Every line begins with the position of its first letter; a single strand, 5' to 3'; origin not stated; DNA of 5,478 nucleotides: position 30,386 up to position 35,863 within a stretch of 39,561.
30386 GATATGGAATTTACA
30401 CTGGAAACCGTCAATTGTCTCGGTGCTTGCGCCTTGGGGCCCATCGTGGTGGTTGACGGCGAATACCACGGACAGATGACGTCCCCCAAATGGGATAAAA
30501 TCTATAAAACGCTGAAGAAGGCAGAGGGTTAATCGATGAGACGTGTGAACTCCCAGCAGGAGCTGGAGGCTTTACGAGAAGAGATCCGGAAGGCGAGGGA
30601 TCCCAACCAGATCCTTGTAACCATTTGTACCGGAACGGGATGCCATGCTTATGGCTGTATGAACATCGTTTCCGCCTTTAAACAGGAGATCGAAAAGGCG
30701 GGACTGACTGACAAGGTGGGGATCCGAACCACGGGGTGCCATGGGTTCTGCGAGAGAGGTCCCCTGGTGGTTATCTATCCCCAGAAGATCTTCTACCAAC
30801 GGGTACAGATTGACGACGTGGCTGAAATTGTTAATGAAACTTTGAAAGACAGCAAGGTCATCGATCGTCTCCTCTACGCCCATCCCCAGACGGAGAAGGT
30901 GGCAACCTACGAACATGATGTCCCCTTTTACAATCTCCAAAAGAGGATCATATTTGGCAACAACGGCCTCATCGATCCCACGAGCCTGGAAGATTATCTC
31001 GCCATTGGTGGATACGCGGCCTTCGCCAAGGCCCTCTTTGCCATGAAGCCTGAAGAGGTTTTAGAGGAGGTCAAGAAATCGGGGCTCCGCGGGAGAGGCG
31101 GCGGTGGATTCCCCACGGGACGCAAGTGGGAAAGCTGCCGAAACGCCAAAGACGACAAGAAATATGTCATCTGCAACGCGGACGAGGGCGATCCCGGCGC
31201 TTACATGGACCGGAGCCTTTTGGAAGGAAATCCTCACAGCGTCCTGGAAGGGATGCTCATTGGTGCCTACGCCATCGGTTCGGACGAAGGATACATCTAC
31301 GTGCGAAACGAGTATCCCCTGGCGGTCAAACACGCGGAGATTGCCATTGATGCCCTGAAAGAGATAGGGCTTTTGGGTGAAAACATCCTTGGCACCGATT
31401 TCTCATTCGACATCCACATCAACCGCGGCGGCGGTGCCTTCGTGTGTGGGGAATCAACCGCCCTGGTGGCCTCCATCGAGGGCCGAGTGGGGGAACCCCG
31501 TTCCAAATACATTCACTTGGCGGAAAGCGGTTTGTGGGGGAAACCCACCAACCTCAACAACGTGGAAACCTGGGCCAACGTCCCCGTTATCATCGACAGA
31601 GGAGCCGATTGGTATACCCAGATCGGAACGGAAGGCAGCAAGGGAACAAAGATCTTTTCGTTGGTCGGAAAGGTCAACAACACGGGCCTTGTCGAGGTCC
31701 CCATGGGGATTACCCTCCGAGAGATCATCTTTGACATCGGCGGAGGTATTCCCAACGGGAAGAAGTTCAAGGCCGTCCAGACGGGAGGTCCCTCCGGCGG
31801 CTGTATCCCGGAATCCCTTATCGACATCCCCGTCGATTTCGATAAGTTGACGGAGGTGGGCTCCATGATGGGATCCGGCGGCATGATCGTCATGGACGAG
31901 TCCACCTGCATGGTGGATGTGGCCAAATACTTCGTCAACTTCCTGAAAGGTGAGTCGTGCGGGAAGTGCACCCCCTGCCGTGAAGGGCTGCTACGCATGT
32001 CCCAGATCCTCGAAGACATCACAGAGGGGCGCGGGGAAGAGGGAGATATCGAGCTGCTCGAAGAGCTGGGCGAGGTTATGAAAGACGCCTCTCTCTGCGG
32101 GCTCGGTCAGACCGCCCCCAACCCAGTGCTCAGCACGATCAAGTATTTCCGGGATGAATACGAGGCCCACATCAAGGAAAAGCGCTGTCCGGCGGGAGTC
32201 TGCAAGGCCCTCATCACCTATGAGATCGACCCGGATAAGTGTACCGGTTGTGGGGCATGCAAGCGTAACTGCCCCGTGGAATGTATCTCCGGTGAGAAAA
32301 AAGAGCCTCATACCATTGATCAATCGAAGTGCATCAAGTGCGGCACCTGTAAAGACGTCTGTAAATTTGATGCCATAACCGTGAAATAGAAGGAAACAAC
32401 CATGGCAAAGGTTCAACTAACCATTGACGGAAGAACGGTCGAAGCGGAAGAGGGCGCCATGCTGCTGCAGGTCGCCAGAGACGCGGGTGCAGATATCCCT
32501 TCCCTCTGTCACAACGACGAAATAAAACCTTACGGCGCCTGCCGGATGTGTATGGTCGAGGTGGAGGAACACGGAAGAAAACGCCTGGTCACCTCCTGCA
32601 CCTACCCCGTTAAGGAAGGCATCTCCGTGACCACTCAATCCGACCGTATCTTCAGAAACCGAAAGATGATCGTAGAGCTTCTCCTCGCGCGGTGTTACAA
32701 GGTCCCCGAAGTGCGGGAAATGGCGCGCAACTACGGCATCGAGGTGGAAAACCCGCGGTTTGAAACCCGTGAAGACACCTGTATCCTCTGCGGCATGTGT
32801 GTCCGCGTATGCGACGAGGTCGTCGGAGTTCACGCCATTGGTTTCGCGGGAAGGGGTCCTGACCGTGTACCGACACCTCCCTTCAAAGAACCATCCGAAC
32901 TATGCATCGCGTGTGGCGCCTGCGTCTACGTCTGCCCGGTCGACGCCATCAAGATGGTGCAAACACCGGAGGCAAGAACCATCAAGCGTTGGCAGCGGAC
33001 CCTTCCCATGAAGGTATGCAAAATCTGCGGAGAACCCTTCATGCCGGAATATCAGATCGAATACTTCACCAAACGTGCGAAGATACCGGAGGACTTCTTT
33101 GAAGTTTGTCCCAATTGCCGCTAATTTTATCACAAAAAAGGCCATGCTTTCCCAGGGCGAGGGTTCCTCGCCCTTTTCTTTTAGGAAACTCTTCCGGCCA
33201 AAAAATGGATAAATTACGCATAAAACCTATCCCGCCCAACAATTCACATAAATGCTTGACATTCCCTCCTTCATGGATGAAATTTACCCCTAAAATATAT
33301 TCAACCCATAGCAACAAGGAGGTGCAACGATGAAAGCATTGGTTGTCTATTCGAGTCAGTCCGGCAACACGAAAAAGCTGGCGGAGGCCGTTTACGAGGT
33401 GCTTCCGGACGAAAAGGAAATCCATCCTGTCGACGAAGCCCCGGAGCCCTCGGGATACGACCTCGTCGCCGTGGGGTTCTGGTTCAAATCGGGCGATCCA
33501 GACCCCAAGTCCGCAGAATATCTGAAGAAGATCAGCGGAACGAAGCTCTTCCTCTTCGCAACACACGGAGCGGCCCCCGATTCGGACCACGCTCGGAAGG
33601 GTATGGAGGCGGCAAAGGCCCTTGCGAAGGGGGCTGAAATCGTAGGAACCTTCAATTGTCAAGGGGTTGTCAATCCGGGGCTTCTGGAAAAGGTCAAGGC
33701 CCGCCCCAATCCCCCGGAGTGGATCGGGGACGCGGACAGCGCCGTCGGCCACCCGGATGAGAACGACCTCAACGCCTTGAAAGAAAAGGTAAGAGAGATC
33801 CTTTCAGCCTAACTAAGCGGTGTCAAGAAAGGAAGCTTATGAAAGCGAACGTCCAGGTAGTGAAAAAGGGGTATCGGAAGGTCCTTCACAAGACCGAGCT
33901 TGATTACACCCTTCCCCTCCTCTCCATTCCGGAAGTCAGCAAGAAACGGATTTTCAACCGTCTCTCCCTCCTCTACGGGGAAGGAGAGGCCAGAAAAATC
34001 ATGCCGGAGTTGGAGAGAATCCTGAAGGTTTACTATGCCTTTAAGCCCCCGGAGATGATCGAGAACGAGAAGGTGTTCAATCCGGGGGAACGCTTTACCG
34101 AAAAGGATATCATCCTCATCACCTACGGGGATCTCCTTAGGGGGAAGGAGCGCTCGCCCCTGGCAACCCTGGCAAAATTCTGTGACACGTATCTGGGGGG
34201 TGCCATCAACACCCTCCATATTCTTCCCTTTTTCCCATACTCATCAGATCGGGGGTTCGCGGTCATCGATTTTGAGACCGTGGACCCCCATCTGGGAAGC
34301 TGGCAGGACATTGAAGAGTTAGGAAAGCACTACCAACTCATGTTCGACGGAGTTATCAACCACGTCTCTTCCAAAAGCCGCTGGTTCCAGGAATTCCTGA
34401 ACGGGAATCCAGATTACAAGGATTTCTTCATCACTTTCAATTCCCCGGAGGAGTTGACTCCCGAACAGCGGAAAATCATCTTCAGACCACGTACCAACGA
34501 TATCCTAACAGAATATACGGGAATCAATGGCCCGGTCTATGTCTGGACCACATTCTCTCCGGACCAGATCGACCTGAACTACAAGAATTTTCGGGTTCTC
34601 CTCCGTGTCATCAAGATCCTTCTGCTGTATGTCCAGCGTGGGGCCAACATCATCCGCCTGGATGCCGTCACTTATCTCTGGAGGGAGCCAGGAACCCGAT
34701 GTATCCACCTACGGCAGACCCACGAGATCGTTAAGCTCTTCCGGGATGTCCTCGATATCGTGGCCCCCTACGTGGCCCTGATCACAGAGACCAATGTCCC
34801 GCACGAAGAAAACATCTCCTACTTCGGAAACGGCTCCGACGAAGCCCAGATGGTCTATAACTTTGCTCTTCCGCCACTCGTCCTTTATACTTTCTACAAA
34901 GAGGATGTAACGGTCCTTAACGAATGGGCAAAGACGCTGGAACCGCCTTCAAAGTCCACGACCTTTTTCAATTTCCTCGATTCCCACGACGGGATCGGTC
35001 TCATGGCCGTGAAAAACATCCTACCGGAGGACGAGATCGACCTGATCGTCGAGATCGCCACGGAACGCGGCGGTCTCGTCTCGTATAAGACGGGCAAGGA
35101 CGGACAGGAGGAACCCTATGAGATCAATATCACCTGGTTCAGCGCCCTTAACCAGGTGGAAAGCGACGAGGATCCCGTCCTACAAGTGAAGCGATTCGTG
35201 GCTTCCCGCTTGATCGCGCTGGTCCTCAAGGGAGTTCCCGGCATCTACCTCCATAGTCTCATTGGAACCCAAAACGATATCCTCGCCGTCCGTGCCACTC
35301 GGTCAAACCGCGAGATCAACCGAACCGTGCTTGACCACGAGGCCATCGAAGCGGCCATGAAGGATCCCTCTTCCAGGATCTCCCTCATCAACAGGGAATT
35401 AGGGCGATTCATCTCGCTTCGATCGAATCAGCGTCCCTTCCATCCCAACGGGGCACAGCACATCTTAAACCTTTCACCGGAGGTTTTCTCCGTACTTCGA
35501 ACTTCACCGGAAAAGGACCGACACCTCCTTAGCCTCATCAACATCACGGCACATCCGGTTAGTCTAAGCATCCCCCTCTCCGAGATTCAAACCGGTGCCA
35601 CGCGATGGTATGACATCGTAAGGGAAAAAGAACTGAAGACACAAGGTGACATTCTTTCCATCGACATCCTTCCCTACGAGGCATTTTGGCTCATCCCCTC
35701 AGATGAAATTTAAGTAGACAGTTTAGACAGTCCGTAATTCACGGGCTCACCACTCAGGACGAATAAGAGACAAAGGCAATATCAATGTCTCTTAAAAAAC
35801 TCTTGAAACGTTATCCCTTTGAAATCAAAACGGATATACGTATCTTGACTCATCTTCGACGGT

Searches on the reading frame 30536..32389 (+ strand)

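Call 55: search_protein_families(library=ncbifam, proteins=[window:30536-32389:+], max_evalue=1e-10)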
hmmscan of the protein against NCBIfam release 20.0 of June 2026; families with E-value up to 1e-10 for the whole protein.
window:30536-32389:+ (617 aa): 6 families
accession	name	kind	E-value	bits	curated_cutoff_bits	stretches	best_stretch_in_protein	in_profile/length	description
TIGR01959.1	nuoF_fam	equivalog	4e-146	486.6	558.65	1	148-546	11-410/410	NADH-quinone oxidoreductase subunit NuoF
NF008436.0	PRK11278.1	equivalog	9.7e-120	400.5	749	1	147-550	23-430/448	NADH-quinone oxidoreductase subunit NuoF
NF010120.0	PRK13596.1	equivalog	1.6e-113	379.5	389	1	146-550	15-421/433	NADH-quinone oxidoreductase subunit NuoF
NF041612.1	fdxn_Clost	equivalog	9e-19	68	150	1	36-113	24-101/102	2Fe-2S ferredoxin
NF058577.1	FdxA_fam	equivalog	3.9e-15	55.8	65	1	562-613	3-52/52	4Fe-4S ferredoxin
NF041613.1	fdxn_Azotob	equivalog_domain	1.6e-11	44.4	195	1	35-109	23-97/107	2Fe-2S ferredoxin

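Call 67: search_protein_families(library=pfam, proteins=[window:30536-32389:+], max_evalue=0.00001)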
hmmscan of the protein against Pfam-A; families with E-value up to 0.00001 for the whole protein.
window:30536-32389:+ (617 aa): 11 families
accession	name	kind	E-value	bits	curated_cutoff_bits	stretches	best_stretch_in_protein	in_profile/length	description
PF01512.22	Complex1_51K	-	1.5e-44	151.9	31.2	1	179-350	1-149/150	Nuo51 FMN-binding domain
PF10589.14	NADH_4Fe-4S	-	1.8e-35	121.1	23.5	1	461-545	1-85/85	NADH-ubiquinone oxidoreductase-F iron-sulfur binding region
PF00037.32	Fer4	-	5.3e-13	48.6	21.1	2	593-615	2-24/24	4Fe-4S binding domain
PF12797.12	Fer4_2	-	1.7e-08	34.3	24.5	0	563-581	4-22/22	4Fe-4S binding domain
PF01257.25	2Fe-2S_thioredx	-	4.2e-08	33.6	24.8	1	24-101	64-143/145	Thioredoxin-like [2Fe-2S] ferredoxin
PF14697.11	Fer4_21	-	1.2e-07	32.1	35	1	563-615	2-58/59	4Fe-4S dicluster domain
PF12837.12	Fer4_6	-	3.8e-07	30.2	25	0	593-614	3-24/24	4Fe-4S binding domain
PF10531.15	SLBB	-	1.9e-06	28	27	1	374-422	2-53/55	SLBB domain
PF13237.11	Fer4_10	-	2.4e-06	27.8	25.5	1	563-609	3-52/53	4Fe-4S dicluster domain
PF12838.12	Fer4_7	-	3e-06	28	27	1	568-613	1-52/52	4Fe-4S dicluster domain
PF13187.11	Fer4_9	-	8.3e-06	26.2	27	1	568-613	1-51/52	4Fe-4S dicluster domain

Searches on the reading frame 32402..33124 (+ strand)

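Call 55: search_protein_families(library=ncbifam, proteins=[window:32402-33124:+], max_evalue=1e-10)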
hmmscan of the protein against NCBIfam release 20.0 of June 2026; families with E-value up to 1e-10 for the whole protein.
window:32402-33124:+ (240 aa): 8 families
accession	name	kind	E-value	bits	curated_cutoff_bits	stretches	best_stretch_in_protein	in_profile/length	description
NF040763.1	FeFe_hydrog_A6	exception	8.6e-42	143.3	765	2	4-97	1-92/571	NADH-dependent [FeFe] hydrogenase, group A6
NF005745.0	PRK07569.1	equivalog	1.2e-41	142.7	333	2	3-101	3-99/238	bidirectional hydrogenase complex protein HoxU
TIGR01973.1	NuoG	equivalog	6e-29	101.3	470.05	1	6-96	1-89/606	NADH-quinone oxidoreductase subunit NuoG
NF006305.0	PRK08493.1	equivalog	5.9e-25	87.5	591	1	4-92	2-86/819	NADH-quinone oxidoreductase subunit G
NF040762.1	Hydr_FeFe_Clost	exception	6.5e-24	84.5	900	1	5-96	2-91/572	ferredoxin hydrogenase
NF009454.0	PRK12814.1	equivalog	1.3e-19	70.1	916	1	1-96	1-94/657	putative NADPH-dependent glutamate synthase small subunit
NF005895.0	PRK07860.1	equivalog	3.3e-19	68.4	802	1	3-95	17-109/811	NADH-quinone oxidoreductase subunit G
TIGR02512.1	FeFe_hydrog_A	subfamily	4.5e-11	42.2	405.95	1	125-188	7-72/375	[FeFe] hydrogenase, group A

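Call 67: search_protein_families(library=pfam, proteins=[window:32402-33124:+], max_evalue=0.00001)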
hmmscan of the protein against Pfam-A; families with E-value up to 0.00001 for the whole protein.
window:32402-33124:+ (240 aa): 6 families
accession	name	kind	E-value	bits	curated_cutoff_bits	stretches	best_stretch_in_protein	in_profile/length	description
PF13510.11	Fer2_4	-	2.6e-21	75.9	22.8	1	2-80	2-81/82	2Fe-2S iron-sulfur cluster binding domain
PF14697.11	Fer4_21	-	5.8e-10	39.6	35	1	123-185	4-59/59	4Fe-4S dicluster domain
PF00037.32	Fer4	-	3.6e-09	36.5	21.1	1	166-184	6-24/24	4Fe-4S binding domain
PF00111.32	Fer2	-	6.9e-09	36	21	1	7-56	2-49/77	2Fe-2S iron-sulfur cluster binding domain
PF12838.12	Fer4_7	-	2.1e-06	28.5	27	0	168-210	2-42/52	4Fe-4S dicluster domain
PF12837.12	Fer4_6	-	2.2e-06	27.8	25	0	166-183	7-24/24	4Fe-4S binding domain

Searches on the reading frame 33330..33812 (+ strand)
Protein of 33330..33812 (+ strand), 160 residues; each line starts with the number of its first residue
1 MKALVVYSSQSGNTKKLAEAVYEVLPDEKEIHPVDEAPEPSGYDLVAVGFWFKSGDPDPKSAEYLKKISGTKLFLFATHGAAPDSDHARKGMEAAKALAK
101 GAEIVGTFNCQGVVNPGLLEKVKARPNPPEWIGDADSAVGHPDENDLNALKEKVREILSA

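Call 74: search_protein_families(library=pfam, proteins=[window:33330-33812:+], max_evalue=0.001)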
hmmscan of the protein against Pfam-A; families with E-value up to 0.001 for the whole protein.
window:33330-33812:+ (160 aa): 3 families
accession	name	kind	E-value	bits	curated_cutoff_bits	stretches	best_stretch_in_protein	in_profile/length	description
PF12641.12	Flavodoxin_3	-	6e-38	130.6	27.5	1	4-154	1-159/160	Flavodoxin domain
PF12724.12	Flavodoxin_5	-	4.7e-06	27.4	27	1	4-90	1-98/145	Flavodoxin domain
PF00258.30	Flavodoxin_1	-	3.2e-05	24.6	25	1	5-63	1-71/143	Flavodoxin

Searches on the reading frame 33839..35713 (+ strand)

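Call 55: search_protein_families(library=ncbifam, proteins=[window:33839-35713:+], max_evalue=1e-10)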
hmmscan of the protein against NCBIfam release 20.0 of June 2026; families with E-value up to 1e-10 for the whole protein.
window:33839-35713:+ (624 aa): 6 families
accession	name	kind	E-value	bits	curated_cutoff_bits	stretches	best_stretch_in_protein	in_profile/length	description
TIGR03852.1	sucrose_gtfA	equivalog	6.9e-74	249.1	334.4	1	90-571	2-462/470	sucrose phosphorylase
TIGR02456.1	treS_nterm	equivalog_domain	1.4e-41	142.7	678.35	1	122-392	41-315/539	maltose alpha-D-glucosyltransferase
TIGR02403.1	trehalose_treC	equivalog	1.6e-19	70.1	799.05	1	123-278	41-196/544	alpha,alpha-phosphotrehalase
NF008183.0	PRK10933.1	subfamily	8.9e-16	57.6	535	1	123-280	47-205/551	alpha,alpha-phosphotrehalase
NF041090.1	Cyc-maltodext_AglB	equivalog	2.4e-15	56.3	540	1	122-199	78-160/470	cyclomaltodextrinase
NF051899.1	BetGalacBglAAgro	equivalog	9.4e-12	44.1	900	0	123-283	42-205/537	beta-galactosidase BglA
